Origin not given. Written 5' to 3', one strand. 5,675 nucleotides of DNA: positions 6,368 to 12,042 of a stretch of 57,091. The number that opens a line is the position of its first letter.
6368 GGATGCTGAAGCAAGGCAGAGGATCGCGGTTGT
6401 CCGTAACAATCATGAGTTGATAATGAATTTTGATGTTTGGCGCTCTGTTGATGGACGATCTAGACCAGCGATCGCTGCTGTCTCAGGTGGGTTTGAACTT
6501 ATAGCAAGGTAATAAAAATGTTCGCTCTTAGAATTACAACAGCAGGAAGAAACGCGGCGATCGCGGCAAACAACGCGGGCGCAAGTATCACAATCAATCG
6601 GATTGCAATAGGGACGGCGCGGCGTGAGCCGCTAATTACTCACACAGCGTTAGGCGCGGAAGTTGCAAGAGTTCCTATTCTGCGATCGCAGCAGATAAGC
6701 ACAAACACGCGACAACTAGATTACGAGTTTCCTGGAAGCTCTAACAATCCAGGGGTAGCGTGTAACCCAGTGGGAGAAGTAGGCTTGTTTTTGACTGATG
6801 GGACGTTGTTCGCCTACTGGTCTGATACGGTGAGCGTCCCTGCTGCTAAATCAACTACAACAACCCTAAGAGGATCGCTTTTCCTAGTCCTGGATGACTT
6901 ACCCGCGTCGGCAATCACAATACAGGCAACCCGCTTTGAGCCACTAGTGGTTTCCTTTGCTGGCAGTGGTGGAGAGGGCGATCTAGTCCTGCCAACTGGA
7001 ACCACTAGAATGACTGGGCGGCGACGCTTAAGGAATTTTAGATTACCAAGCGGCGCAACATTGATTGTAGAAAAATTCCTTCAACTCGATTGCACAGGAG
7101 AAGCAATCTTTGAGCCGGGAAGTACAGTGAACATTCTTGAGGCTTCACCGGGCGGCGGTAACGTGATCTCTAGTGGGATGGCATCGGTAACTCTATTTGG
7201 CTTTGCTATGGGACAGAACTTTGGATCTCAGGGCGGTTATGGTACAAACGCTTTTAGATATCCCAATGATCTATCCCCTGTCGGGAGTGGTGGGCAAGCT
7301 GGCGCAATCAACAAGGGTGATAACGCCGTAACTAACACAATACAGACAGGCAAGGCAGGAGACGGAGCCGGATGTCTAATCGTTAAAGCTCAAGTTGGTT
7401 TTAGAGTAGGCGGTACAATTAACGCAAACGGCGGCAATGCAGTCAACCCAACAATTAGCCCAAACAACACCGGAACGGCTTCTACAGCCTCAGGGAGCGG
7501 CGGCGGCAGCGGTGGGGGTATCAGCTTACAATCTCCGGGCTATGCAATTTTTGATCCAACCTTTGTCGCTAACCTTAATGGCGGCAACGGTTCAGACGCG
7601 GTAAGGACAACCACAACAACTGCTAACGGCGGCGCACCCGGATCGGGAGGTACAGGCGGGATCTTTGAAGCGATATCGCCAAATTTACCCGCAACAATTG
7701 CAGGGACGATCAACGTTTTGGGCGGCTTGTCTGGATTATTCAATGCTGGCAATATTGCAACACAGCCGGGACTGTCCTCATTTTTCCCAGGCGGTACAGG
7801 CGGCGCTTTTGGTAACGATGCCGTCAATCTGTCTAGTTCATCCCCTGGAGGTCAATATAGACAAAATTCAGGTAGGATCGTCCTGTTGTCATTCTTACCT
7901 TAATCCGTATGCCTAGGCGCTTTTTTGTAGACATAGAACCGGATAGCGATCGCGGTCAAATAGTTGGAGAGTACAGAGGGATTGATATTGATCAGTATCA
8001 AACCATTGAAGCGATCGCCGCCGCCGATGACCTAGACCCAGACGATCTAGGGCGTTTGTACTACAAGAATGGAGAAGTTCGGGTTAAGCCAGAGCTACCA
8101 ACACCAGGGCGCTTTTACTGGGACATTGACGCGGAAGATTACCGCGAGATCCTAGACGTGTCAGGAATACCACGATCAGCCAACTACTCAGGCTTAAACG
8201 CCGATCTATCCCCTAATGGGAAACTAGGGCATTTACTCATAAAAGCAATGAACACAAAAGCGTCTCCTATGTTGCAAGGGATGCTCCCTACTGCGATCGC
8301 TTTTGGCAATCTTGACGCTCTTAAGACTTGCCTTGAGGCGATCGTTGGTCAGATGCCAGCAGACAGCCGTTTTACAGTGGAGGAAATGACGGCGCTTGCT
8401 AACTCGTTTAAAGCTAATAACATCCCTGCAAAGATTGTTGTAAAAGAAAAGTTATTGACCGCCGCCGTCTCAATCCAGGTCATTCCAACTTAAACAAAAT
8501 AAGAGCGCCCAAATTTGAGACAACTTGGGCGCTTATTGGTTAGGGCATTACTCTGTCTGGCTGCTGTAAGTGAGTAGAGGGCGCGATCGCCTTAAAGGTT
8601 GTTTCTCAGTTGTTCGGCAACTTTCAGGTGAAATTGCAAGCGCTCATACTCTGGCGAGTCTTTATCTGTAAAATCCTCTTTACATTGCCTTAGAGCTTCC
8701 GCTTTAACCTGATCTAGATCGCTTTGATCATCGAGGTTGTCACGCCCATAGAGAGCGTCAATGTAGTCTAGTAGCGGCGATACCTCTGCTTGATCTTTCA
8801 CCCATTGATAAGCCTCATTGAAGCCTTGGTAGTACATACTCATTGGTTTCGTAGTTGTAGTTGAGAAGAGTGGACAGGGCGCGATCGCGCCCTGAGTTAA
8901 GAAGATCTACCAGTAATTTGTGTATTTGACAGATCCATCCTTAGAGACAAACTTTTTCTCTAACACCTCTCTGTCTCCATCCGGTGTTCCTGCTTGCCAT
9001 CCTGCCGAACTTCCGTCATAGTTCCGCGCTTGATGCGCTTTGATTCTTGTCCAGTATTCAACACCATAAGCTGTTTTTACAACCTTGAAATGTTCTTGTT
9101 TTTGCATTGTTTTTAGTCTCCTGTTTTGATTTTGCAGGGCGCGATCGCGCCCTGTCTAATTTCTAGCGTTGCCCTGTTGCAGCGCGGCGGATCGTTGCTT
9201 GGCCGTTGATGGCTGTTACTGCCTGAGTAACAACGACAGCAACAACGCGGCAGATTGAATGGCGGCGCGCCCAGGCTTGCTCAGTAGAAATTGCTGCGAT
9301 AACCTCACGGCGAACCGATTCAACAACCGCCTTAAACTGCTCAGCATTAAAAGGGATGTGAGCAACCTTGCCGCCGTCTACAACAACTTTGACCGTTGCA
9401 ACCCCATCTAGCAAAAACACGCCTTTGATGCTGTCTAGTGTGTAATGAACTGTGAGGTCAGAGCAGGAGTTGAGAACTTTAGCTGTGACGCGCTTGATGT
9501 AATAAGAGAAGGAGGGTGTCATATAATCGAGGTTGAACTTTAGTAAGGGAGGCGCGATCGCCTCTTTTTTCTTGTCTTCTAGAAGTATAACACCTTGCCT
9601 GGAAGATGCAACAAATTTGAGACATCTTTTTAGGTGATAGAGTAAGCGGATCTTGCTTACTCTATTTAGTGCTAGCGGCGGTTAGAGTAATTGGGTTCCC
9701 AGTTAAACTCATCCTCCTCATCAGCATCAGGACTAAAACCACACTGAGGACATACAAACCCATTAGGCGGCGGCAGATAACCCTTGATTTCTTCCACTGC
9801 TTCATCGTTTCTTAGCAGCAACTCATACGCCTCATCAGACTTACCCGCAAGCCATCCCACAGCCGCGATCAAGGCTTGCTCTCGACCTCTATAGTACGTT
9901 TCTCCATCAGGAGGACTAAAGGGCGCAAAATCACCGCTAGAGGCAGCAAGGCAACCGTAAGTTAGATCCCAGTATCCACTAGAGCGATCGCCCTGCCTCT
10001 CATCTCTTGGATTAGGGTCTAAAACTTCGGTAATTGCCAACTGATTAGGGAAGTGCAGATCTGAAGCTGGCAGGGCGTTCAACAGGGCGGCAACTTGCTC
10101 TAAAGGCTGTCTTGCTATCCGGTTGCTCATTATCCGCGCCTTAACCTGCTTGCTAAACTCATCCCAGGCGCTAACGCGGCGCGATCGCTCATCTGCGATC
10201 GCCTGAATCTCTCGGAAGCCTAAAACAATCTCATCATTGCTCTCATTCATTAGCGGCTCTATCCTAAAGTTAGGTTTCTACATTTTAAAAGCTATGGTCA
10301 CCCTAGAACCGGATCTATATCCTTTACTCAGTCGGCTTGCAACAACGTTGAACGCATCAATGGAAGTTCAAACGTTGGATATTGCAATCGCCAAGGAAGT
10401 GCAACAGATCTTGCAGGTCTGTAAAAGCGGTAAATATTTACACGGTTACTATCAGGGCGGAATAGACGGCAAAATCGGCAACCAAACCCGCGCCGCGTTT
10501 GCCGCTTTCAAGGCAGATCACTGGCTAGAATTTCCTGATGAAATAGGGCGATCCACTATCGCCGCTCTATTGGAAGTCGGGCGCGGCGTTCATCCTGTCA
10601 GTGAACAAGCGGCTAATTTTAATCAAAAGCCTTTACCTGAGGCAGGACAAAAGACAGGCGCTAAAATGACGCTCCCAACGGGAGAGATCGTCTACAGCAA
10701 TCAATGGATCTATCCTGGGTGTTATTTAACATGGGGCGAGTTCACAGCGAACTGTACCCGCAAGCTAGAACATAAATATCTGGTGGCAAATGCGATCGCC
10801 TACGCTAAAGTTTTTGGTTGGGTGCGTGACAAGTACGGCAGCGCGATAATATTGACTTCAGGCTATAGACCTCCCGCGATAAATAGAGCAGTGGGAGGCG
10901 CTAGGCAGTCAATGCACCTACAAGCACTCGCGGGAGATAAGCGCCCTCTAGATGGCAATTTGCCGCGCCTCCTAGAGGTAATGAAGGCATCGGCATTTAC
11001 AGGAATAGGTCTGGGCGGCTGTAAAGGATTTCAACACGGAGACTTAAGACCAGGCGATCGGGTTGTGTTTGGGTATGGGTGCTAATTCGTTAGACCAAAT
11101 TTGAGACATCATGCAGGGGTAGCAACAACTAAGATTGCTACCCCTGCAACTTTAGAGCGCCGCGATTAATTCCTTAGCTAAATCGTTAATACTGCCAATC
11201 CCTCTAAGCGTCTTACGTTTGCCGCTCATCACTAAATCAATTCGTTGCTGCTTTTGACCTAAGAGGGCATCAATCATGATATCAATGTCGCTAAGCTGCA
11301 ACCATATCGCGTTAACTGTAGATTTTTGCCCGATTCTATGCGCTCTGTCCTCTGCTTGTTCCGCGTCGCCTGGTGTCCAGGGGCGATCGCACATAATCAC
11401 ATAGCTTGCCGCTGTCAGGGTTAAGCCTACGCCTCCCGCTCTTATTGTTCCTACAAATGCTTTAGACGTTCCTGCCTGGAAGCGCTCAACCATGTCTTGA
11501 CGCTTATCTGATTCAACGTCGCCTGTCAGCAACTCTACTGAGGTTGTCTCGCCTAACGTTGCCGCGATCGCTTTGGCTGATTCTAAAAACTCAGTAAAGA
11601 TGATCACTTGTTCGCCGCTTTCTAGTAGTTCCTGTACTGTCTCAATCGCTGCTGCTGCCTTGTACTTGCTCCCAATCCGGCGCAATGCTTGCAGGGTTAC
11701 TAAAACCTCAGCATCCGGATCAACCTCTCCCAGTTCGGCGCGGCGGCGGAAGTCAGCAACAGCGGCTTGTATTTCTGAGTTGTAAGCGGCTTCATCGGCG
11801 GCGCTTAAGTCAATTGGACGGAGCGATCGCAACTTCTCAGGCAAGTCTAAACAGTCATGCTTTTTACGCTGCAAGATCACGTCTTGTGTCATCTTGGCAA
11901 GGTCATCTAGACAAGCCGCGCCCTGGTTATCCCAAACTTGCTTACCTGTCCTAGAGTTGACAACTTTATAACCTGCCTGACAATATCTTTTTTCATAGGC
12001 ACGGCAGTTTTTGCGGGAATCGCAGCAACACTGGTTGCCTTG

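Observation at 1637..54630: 32 copies of a 26-bp quasi-palindrome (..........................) mark nearly every gene-block boundary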

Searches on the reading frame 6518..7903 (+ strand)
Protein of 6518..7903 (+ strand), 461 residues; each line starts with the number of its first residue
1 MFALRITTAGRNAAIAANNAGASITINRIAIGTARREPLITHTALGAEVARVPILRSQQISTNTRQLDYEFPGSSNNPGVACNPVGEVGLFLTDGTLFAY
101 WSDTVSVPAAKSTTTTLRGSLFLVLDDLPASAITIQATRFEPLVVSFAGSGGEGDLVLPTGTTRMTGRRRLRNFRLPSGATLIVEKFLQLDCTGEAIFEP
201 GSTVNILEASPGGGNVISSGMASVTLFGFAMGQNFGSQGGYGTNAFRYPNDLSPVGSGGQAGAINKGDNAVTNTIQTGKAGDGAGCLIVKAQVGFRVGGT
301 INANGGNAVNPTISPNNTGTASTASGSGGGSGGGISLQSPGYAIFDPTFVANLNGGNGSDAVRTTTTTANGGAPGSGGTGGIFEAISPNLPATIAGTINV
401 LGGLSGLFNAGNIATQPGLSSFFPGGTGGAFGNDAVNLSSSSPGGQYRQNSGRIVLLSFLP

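Call 23: search_protein_families(library=phrogs, proteins=[window:6518-7903:+], max_evalue=0.01)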
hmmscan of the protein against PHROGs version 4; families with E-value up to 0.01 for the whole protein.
window:6518-7903:+ (461 aa): 5 families
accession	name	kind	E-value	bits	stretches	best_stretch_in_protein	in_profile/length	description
phrog_3737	-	tail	1.9e-24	87.6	1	3-138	7-136/270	tail fiber protein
phrog_4545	-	unknown function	2.3e-10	40.9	1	4-144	5-144/511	-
phrog_15547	-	unknown function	1.7e-08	35.1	1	3-140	5-136/373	-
phrog_4618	-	tail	3.6e-05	23.7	1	2-108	5-111/413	tail collar fiber protein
phrog_6162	-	tail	0.0022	16.9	1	6-102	14-110/1060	tail fiber protein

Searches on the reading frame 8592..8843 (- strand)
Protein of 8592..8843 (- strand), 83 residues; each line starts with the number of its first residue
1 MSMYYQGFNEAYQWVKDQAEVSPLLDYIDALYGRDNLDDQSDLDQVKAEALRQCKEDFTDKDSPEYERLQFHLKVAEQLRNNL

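Call 67: search_protein_families(library=pfam, proteins=[window:8592-8843:-], max_evalue=0.05)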
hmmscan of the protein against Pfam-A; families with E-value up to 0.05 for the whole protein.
window:8592-8843:- (83 aa): 0 families

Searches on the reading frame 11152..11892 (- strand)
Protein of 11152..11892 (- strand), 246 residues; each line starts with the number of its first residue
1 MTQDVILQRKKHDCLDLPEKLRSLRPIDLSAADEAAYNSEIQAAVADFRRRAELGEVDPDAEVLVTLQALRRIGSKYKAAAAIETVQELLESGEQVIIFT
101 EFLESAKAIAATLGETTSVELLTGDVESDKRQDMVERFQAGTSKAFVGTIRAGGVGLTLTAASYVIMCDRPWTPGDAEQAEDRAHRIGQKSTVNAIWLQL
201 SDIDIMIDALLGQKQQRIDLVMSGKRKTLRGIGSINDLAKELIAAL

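Call 9: search_protein_families(library=pfam, proteins=[window:11152-11892:-], max_evalue=0.01)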
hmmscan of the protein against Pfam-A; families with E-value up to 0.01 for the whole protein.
window:11152-11892:- (246 aa): 1 family
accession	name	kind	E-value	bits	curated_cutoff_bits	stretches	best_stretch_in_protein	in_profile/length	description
PF00271.37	Helicase_C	-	1.3e-20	74.1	23.5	1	83-188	3-110/110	Helicase conserved C-terminal domain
